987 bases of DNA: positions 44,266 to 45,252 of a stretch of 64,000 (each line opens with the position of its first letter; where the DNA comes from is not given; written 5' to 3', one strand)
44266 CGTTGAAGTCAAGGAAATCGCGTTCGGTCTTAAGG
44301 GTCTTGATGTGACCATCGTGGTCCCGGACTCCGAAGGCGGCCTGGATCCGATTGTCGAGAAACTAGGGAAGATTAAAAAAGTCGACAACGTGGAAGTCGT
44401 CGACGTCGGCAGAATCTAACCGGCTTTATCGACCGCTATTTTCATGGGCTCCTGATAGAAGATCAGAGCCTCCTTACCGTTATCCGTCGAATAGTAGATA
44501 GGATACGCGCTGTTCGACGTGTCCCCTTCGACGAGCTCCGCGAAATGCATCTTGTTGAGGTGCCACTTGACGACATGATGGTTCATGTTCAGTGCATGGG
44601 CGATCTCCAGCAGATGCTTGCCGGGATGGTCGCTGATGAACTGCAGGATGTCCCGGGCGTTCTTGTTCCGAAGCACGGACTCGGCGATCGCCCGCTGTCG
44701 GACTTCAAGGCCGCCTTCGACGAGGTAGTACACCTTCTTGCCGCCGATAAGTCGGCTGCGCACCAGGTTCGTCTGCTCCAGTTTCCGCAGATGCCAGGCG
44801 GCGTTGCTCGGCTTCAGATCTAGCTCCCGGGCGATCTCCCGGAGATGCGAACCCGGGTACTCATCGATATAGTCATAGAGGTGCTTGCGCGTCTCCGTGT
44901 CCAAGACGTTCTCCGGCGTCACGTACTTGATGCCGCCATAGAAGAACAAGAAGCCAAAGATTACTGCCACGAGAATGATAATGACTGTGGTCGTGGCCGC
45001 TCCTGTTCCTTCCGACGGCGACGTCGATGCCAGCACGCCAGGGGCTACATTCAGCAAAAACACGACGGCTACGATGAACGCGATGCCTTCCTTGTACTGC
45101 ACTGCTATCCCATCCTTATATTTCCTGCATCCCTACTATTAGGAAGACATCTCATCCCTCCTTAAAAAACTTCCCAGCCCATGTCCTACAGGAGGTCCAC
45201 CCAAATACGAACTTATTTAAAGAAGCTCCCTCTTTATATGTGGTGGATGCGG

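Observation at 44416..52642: Membrane-tethered double-wHTH regulator divergent from a tandem array of three homogenised ~800-aa secreted paralogs, plus a decayed fourth copy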

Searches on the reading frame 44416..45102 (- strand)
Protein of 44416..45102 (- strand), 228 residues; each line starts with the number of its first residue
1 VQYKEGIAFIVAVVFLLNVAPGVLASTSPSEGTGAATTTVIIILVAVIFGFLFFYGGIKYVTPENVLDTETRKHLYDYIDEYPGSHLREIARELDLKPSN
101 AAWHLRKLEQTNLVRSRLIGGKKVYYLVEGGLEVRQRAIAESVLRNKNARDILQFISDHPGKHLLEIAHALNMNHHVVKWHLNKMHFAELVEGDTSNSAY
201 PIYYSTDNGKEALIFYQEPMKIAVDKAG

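Call 3: search_protein_families(library=pfam, proteins=[window:44416-45102:-], max_evalue=0.1)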
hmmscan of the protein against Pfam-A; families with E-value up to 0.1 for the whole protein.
window:44416-45102:- (228 aa): 17 families
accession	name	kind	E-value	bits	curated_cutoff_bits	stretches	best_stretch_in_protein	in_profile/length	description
PF24266.1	HTH_HVO_0163_N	-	7.5e-16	58.4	31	2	69-127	1-59/70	HVO_0163, N-terminal HTH domain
PF13412.12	HTH_24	-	2.5e-13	49.8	21.9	2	70-115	3-48/48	Winged helix-turn-helix DNA-binding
PF12840.13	HTH_20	-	5.4e-12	45.9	27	2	68-117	2-51/51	Helix-turn-helix domain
PF01022.26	HTH_5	-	1.1e-07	32.1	22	1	88-116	19-47/47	Bacterial regulatory protein, arsR family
PF09339.16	HTH_IclR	-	1e-05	25.6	22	1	77-116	10-50/52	IclR helix-turn-helix domain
PF01047.28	MarR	-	0.00022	21.5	24.6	1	79-116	12-49/59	MarR family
PF25212.1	HVO_A0114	-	0.00024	21.3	27.6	0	69-123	21-75/84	HVO_A0114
PF12802.13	MarR_2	-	0.0005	20.6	27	0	78-116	13-52/61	MarR family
PF01726.22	LexA_DNA_bind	-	0.0071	16.5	23.7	1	82-113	24-55/65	LexA DNA binding domain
PF14947.12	HTH_45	-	0.0077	16.7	25.5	0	151-217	10-70/77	Winged helix-turn-helix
PF01978.25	TrmB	-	0.012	15.9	25.6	0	81-128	19-65/68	Sugar-specific transcriptional regulator TrmB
PF01325.25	Fe_dep_repress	-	0.025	15.2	26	0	86-114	24-52/60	Iron dependent repressor, N-terminal DNA binding domain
PF02082.26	Rrf2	-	0.034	14.7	30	0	87-117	26-56/132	Iron-dependent Transcriptional regulator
PF01710.22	HTH_Tnp_IS630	-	0.034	14.6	21.3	0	72-112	58-98/119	Transposase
PF04967.18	HTH_10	-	0.06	13.6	23.1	0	86-110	25-49/53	HTH DNA binding domain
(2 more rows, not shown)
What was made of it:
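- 44416..45102 (-): 228-aa membrane-tethered double-wHTH protein: a signal-peptide-like or TM segment at aa ~6-25, a variable ~13-aa loop, a TM segment at aa ~39-58, wHTH1 at aa 69-127 and wHTH2 at aa ~144-205. It is a conserved core gene, not specific to the array. Pfam HTH_HVO_0163_N 58 bits, HTH_24 50 bits and HTH_20 46 bits, each in 2 stretches (call 3).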

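Call 4: search_protein_families(library=ncbifam, proteins=[window:44416-45102:-], max_evalue=0.1)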
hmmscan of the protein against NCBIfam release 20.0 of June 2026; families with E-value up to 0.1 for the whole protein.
window:44416-45102:- (228 aa): 10 families
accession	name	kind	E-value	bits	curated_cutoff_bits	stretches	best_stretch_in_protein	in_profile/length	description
NF033788.1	HTH_metalloreg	subfamily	2.5e-12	46.4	55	2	66-128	7-69/77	metalloregulator ArsR/SmtB family transcription factor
NF033789.1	repress_SdpR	subfamily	2e-06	27.6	100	1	144-205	5-63/79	autorepressor SdpR family transcription factor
TIGR01884.1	cas_HTH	subfamily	0.0011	18.4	60.2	1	80-117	152-189/202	CRISPR-associated CARF protein Csa3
NF041413.1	ArsR_Rv2640c_fam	equivalog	0.0027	18.1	155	0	88-127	62-100/118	Rv2640c family ArsR-like transcriptional regulator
NF053610.1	Sso10a_fam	subfamily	0.0069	16.4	60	0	151-213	9-64/64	Sso10a family chromatin protein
NF041397.1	TranRegGlpR_Halo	equivalog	0.013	15.1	300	0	70-121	5-55/253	HTH-type transcriptional regulator GlpR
NF053602.1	Phr_regulator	exception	0.019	14.5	320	0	65-132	7-77/191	heat shock transcription regulator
NF047906.1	CdPbTransRegCmtR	equivalog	0.022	14.7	150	1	88-144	38-94/104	Cd(II)/Pb(II)-sensing metalloregulatory transcriptional regulator CmtR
TIGR02702.1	SufR_cyano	equivalog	0.029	14.1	178.8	0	150-198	4-52/208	iron-sulfur cluster biosynthesis transcriptional regulator SufR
NF045644.1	TransRegBhcR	equivalog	0.094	12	350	0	148-202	27-81/267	HTH-type transcriptional regulator BhcR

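Call 19: find_encoding_contigs(protein=window:44416-45102:-, flank=10000, max_places=6)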
Protein window:44416-45102:- (228 aa): 3 contigs read that carry it; 3 places shown.
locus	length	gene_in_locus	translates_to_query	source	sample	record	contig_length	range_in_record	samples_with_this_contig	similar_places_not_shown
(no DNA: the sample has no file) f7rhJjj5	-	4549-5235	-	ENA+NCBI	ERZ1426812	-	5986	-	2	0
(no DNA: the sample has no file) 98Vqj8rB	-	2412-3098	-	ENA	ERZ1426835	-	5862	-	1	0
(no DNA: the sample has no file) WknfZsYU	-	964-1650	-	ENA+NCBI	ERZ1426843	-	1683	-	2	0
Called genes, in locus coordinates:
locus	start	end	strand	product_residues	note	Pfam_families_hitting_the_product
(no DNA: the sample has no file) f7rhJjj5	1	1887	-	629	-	?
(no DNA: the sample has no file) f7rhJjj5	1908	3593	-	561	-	PF10102:DUF2341 (weak), PF13385:Laminin_G_3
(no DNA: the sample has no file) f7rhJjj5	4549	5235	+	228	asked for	PF12840:HTH_20 (weak), PF13412:HTH_24 (weak), PF24266:HTH_HVO_0163_N, PF09339:HTH_IclR (faint), PF01022:HTH_5 (faint)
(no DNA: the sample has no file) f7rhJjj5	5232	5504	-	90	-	PF00736:EF1_GNE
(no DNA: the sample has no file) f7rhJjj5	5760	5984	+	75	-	?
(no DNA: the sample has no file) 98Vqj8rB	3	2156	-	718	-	?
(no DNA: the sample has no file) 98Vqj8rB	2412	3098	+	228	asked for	PF12840:HTH_20 (weak), PF13412:HTH_24 (weak), PF24266:HTH_HVO_0163_N, PF09339:HTH_IclR (faint), PF01022:HTH_5 (faint)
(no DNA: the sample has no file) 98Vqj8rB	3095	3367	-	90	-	PF00736:EF1_GNE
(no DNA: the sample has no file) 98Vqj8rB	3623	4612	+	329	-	PF04055:Radical_SAM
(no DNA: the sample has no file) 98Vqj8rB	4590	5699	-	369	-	PF13439:Glyco_transf_4, PF13579:Glyco_trans_4_4, PF20706:GT4-conflict, PF00534:Glycos_transf_1, PF13692:Glyco_trans_1_4, PF13524:Glyco_trans_1_2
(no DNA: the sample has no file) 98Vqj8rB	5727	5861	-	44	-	?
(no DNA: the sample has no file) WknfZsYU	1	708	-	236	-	?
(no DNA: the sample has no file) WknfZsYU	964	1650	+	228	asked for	PF12840:HTH_20 (weak), PF13412:HTH_24 (weak), PF24266:HTH_HVO_0163_N, PF09339:HTH_IclR (faint), PF01022:HTH_5 (faint)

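Call 20: find_homologous_proteins(query=window:44416-45102:-, max_evalue=0.001)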
Query window:44416-45102:- (228 aa): 1024 proteins with E <= 0.001 among 1377 candidates; the best 120 are listed.
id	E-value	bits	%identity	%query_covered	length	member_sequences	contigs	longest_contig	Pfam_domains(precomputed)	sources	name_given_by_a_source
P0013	9.8e-142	488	96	100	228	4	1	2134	PF12840.14,PF13412.13,PF01022.27,PF09339.17,PF24266.2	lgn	-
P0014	5.3e-121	420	85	96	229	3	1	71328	PF12840.14,PF13412.13,PF01022.27,PF24266.2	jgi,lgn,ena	-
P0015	3.7e-120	418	87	92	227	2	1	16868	PF12840.14,PF13412.13,PF01022.27,PF09339.17,PF24266.2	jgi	-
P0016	4.4e-119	414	84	93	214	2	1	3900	PF12840.14,PF13412.13,PF01022.27,PF09339.17,PF24266.2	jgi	jgi:predicted transcriptional regulator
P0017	9.1e-119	413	84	94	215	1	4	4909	PF12840.14,PF13412.13,PF01022.27,PF09339.17,PF24266.2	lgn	-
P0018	1.2e-116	406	86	91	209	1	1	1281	PF12840.14,PF13412.13,PF01022.27,PF24266.2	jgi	jgi:predicted transcriptional regulator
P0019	1.2e-108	380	90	78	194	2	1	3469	PF12840.14,PF13412.13,PF01022.27,PF09339.17,PF24266.2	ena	-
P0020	1.1e-104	367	74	96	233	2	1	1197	PF12840.14,PF13412.13,PF01022.27,PF09339.17,PF24266.2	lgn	-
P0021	2.9e-98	346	66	99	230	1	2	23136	PF12840.14,PF13412.13,PF01022.27,PF24266.2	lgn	-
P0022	1.1e-97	344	68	97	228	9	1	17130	PF01047.29,PF12840.14,PF13412.13,PF01022.27,PF09339.17,PF24266.2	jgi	jgi:predicted transcriptional regulator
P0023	2.5e-97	343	72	96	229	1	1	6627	PF01047.29,PF12840.14,PF13412.13,PF01022.27,PF24266.2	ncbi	-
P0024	4.6e-97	342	77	80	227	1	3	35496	PF12840.14,PF13412.13,PF01022.27,PF24266.2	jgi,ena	-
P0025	4.7e-97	342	68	97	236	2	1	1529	PF01047.29,PF12840.14,PF13412.13,PF01022.27,PF09339.17,PF24266.2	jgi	jgi:predicted transcriptional regulator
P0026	5.3e-97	342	67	100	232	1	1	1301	PF12840.14,PF13412.13,PF01022.27,PF09339.17,PF12802.14,PF24266.2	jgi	jgi:predicted transcriptional regulator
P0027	6.0e-97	342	68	97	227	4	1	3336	PF12840.14,PF13412.13,PF01022.27,PF09339.17,PF24266.2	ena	-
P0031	1.6e-96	340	66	100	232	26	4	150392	PF12840.14,PF13412.13,PF01022.27,PF24266.2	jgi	jgi:predicted transcriptional regulator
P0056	3.5e-95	336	67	94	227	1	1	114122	PF01047.29,PF12840.14,PF13412.13,PF01022.27,PF09339.17,PF24266.2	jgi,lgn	-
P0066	6.3e-95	335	67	97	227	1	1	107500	PF01047.29,PF12840.14,PF13412.13,PF01022.27,PF24266.2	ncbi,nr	ncbi:hypothetical protein AYK25_00180 [Thermoplasmatales archaeon SM1-50]|nr:MAG: hypothetical prote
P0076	1.0e-94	334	69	93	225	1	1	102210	PF12840.14,PF13412.13,PF01022.27,PF24266.2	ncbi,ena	-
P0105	2.6e-94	333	74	84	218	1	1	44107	PF01047.29,PF12840.14,PF13412.13,PF01022.27,PF24266.2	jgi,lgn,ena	-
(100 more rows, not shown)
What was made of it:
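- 44416..45102 (-): 1024 homologues at 63-96% identity (call 20).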

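Call 21: find_encoding_contigs(protein=P0014, flank=10000, max_places=3)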
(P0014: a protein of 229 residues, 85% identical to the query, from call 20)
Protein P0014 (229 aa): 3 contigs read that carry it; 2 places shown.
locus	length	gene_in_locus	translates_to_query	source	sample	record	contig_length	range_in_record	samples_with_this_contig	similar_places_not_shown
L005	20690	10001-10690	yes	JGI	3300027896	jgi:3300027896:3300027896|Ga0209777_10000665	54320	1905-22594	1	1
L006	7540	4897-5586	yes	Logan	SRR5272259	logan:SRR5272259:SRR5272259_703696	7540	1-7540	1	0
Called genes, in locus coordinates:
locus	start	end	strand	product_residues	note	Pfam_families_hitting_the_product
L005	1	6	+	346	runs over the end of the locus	PF04055:Radical_SAM (weak)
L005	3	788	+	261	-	PF01135:PCMT, PF08704:GCD14, PF05175:MTS (faint), PF06325:PrmA (faint), PF02390:Methyltransf_4 (faint), PF13847:Methyltransf_31, PF08241:Methyltransf_11 (faint), PF13649:Methyltransf_25 (weak), +1 more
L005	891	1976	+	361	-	PF00266:Aminotran_5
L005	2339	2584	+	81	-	-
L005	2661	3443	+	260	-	PF00696:AA_kinase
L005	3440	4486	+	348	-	PF00478:IMPDH (faint), PF01180:DHO_dh (faint), PF01070:FMN_dh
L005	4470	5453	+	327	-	PF00348:polyprenyl_synt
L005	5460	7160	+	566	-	PF00749:tRNA-synt_1c, PF03950:tRNA-synt_1c_C, PF20974:tRNA-synt_1c_C2 (weak)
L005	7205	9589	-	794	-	PF10102:DUF2341 (weak), PF13385:Laminin_G_3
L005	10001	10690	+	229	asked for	PF12840:HTH_20 (weak), PF13412:HTH_24 (weak), PF24266:HTH_HVO_0163_N, PF01022:HTH_5 (faint)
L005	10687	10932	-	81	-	PF00736:EF1_GNE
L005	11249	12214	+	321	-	PF04055:Radical_SAM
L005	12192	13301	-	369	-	PF13439:Glyco_transf_4, PF13579:Glyco_trans_4_4, PF20706:GT4-conflict, PF00534:Glycos_transf_1, PF13692:Glyco_trans_1_4, PF13524:Glyco_trans_1_2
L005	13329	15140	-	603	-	-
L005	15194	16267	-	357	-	PF13528:Glyco_trans_1_3, PF04101:Glyco_tran_28_C (weak)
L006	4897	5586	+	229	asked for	PF12840:HTH_20 (weak), PF13412:HTH_24 (weak), PF24266:HTH_HVO_0163_N, PF01022:HTH_5 (faint)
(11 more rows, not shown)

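Call 22: find_encoding_contigs(protein=P0015, flank=10000, max_places=3)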
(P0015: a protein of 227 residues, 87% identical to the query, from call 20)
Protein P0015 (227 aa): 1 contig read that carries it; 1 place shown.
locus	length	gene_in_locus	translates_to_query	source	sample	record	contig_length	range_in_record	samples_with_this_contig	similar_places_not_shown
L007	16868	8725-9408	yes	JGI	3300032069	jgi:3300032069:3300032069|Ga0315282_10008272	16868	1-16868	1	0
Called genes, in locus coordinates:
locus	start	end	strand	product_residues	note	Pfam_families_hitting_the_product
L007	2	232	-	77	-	?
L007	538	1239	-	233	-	PF06966:DUF1295 (weak), PF02544:Steroid_dh (weak), PF04191:PEMT (weak), PF04140:ICMT (weak)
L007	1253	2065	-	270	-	PF02540:NAD_synthase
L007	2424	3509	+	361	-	PF00266:Aminotran_5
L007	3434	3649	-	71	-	-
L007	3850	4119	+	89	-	-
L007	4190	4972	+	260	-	PF00696:AA_kinase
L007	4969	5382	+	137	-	-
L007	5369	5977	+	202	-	PF01070:FMN_dh, PF03060:NMO (weak), PF01180:DHO_dh (weak)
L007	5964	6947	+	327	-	PF00348:polyprenyl_synt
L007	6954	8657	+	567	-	PF00749:tRNA-synt_1c, PF03950:tRNA-synt_1c_C, PF20974:tRNA-synt_1c_C2 (weak)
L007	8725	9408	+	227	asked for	PF12840:HTH_20 (weak), PF13412:HTH_24 (weak), PF24266:HTH_HVO_0163_N, PF09339:HTH_IclR (faint), PF01022:HTH_5 (faint)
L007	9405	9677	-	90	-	PF00736:EF1_GNE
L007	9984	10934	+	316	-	PF04055:Radical_SAM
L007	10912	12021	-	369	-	PF13439:Glyco_transf_4, PF13579:Glyco_trans_4_4, PF20706:GT4-conflict, PF00534:Glycos_transf_1, PF13692:Glyco_trans_1_4, PF13524:Glyco_trans_1_2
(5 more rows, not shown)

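Call 23: find_encoding_contigs(protein=P0031, flank=10000, max_places=3)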
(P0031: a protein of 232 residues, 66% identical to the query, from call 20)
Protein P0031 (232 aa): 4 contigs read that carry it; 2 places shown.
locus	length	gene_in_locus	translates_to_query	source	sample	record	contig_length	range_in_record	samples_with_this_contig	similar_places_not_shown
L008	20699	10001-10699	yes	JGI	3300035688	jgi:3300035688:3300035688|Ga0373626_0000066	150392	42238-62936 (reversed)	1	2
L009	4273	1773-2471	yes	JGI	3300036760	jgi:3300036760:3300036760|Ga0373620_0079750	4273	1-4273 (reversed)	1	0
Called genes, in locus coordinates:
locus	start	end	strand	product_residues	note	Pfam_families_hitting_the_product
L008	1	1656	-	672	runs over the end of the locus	PF05048:NosD, PF13229:Beta_helix, PF05048:NosD, PF13229:Beta_helix, PF05048:NosD, PF13229:Beta_helix, PF05048:NosD, PF13229:Beta_helix, +1 more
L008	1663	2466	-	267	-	PF05048:NosD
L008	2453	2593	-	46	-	-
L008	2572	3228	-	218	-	-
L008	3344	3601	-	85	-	-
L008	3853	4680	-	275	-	-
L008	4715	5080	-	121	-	-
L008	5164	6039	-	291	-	-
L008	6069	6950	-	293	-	-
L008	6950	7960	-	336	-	PF05048:NosD, PF13229:Beta_helix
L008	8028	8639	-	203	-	-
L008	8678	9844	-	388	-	PF05048:NosD, PF13229:Beta_helix, PF05048:NosD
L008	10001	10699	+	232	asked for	PF12840:HTH_20 (weak), PF13412:HTH_24 (weak), PF24266:HTH_HVO_0163_N, PF01022:HTH_5 (faint)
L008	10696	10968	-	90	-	PF00736:EF1_GNE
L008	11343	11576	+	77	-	-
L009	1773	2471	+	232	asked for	PF12840:HTH_20 (weak), PF13412:HTH_24 (weak), PF24266:HTH_HVO_0163_N, PF01022:HTH_5 (faint)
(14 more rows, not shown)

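Call 27: find_encoding_contigs(protein=P0066, flank=8000, max_places=2)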
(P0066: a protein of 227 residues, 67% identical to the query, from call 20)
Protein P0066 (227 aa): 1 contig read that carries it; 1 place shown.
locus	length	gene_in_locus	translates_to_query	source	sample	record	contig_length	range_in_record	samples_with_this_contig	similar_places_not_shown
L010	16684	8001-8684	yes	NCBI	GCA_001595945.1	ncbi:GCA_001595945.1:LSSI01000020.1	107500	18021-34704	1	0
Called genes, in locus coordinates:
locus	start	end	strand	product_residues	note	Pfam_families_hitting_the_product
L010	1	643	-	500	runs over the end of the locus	PF02074:Peptidase_M32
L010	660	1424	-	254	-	PF03372:Exo_endo_phos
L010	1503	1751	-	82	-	PF01189:Methyltr_RsmB-F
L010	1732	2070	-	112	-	PF01189:Methyltr_RsmB-F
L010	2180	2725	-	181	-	-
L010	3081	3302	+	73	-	-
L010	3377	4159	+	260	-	PF00696:AA_kinase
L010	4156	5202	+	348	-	PF00478:IMPDH (faint), PF03060:NMO (faint), PF01070:FMN_dh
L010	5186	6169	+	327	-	PF00348:polyprenyl_synt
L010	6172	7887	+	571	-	PF00749:tRNA-synt_1c, PF03950:tRNA-synt_1c_C, PF20974:tRNA-synt_1c_C2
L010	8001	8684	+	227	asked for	PF12840:HTH_20 (weak), PF13412:HTH_24, PF24266:HTH_HVO_0163_N, PF01047:MarR (faint), PF01022:HTH_5 (faint)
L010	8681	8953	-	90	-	PF00736:EF1_GNE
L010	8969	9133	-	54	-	PF07754:Ribosomal_aS21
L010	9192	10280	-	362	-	PF03706:LPG_synthase_TM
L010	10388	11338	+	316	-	PF04055:Radical_SAM, PF13353:Fer4_12 (faint)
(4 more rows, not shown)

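Call 29: find_encoding_contigs(protein=P0021, flank=8000, max_places=2)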
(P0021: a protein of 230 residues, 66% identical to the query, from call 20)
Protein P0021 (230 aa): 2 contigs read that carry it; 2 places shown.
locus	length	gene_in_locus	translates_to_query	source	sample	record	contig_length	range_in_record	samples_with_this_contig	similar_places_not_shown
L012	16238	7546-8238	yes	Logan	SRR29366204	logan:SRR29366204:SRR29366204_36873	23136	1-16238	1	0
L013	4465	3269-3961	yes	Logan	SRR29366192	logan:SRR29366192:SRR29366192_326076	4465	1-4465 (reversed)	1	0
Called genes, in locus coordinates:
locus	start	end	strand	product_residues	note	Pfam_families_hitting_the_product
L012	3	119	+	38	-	?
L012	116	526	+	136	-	PF01951:Archease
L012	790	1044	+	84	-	-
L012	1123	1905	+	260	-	PF00696:AA_kinase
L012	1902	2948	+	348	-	PF01070:FMN_dh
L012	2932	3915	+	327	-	PF00348:polyprenyl_synt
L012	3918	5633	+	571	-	PF00749:tRNA-synt_1c, PF03950:tRNA-synt_1c_C, PF20974:tRNA-synt_1c_C2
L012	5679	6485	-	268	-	-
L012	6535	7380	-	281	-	-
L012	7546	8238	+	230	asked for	PF12840:HTH_20 (weak), PF13412:HTH_24 (weak), PF24266:HTH_HVO_0163_N, PF01022:HTH_5 (faint)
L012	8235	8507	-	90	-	PF00736:EF1_GNE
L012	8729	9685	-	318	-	PF03706:LPG_synthase_TM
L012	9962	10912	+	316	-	PF04055:Radical_SAM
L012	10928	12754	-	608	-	PF13439:Glyco_transf_4, PF13579:Glyco_trans_4_4, PF20706:GT4-conflict, PF00534:Glycos_transf_1, PF13692:Glyco_trans_1_4, PF13524:Glyco_trans_1_2, PF00535:Glycos_transf_2, PF10111:Glyco_tranf_2_2, +2 more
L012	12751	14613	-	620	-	-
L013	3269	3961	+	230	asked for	PF12840:HTH_20 (weak), PF13412:HTH_24 (weak), PF24266:HTH_HVO_0163_N, PF01022:HTH_5 (faint)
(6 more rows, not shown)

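Call 72: find_encoding_contigs(protein=P0056, flank=8000, max_places=1)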
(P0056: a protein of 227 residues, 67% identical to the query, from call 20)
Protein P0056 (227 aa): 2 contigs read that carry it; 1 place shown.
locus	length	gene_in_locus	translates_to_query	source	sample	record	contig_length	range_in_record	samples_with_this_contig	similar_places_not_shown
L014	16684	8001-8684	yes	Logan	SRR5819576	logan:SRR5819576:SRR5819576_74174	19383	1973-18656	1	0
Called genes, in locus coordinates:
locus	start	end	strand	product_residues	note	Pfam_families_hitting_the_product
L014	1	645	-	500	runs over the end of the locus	PF02074:Peptidase_M32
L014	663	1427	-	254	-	PF03372:Exo_endo_phos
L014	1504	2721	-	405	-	PF22458:RsmF-B_ferredox, PF01189:Methyltr_RsmB-F, PF13847:Methyltransf_31 (weak)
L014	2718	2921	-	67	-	-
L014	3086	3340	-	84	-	-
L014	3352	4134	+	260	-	PF00696:AA_kinase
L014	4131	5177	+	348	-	PF00478:IMPDH (faint), PF01070:FMN_dh, PF03060:NMO (weak)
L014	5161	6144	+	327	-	PF00348:polyprenyl_synt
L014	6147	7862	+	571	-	PF00749:tRNA-synt_1c, PF03950:tRNA-synt_1c_C, PF20974:tRNA-synt_1c_C2 (weak)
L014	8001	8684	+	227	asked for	PF12840:HTH_20 (weak), PF13412:HTH_24, PF24266:HTH_HVO_0163_N, PF01047:MarR (faint), PF09339:HTH_IclR (faint), PF01022:HTH_5 (faint)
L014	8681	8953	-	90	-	PF00736:EF1_GNE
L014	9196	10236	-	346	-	PF03706:LPG_synthase_TM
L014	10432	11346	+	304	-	PF04055:Radical_SAM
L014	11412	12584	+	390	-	PF13477:Glyco_trans_4_2 (weak), PF13439:Glyco_transf_4, PF13579:Glyco_trans_4_4 (weak), PF00534:Glycos_transf_1, PF13692:Glyco_trans_1_4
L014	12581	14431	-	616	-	-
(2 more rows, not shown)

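Call 73: find_encoding_contigs(protein=P0076, flank=8000, max_places=1)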
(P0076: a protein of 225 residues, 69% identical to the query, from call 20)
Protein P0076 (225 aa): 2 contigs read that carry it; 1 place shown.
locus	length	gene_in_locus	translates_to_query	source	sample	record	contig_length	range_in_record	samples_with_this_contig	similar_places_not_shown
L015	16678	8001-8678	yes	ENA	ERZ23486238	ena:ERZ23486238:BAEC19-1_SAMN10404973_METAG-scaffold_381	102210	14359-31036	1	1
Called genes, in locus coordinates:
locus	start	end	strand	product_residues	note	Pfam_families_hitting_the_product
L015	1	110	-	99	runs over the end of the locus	-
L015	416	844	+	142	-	-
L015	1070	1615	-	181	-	PF18933:PsbP_2 (weak)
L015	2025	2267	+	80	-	-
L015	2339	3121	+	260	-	PF00696:AA_kinase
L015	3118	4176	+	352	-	PF00478:IMPDH (faint), PF01070:FMN_dh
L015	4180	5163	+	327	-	PF00348:polyprenyl_synt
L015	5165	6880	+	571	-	PF00749:tRNA-synt_1c, PF03950:tRNA-synt_1c_C, PF20974:tRNA-synt_1c_C2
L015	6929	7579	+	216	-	PF22842:Pel9A-like_beta_helix (weak), PF05048:NosD, PF13229:Beta_helix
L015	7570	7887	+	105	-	PF05048:NosD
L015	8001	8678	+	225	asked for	PF13412:HTH_24 (faint), PF24266:HTH_HVO_0163_N, PF12840:HTH_20 (weak), PF01022:HTH_5 (faint)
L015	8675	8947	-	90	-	PF00736:EF1_GNE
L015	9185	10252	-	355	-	PF03706:LPG_synthase_TM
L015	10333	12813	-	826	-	-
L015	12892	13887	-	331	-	PF13439:Glyco_transf_4, PF13579:Glyco_trans_4_4 (weak), PF00534:Glycos_transf_1, PF13692:Glyco_trans_1_4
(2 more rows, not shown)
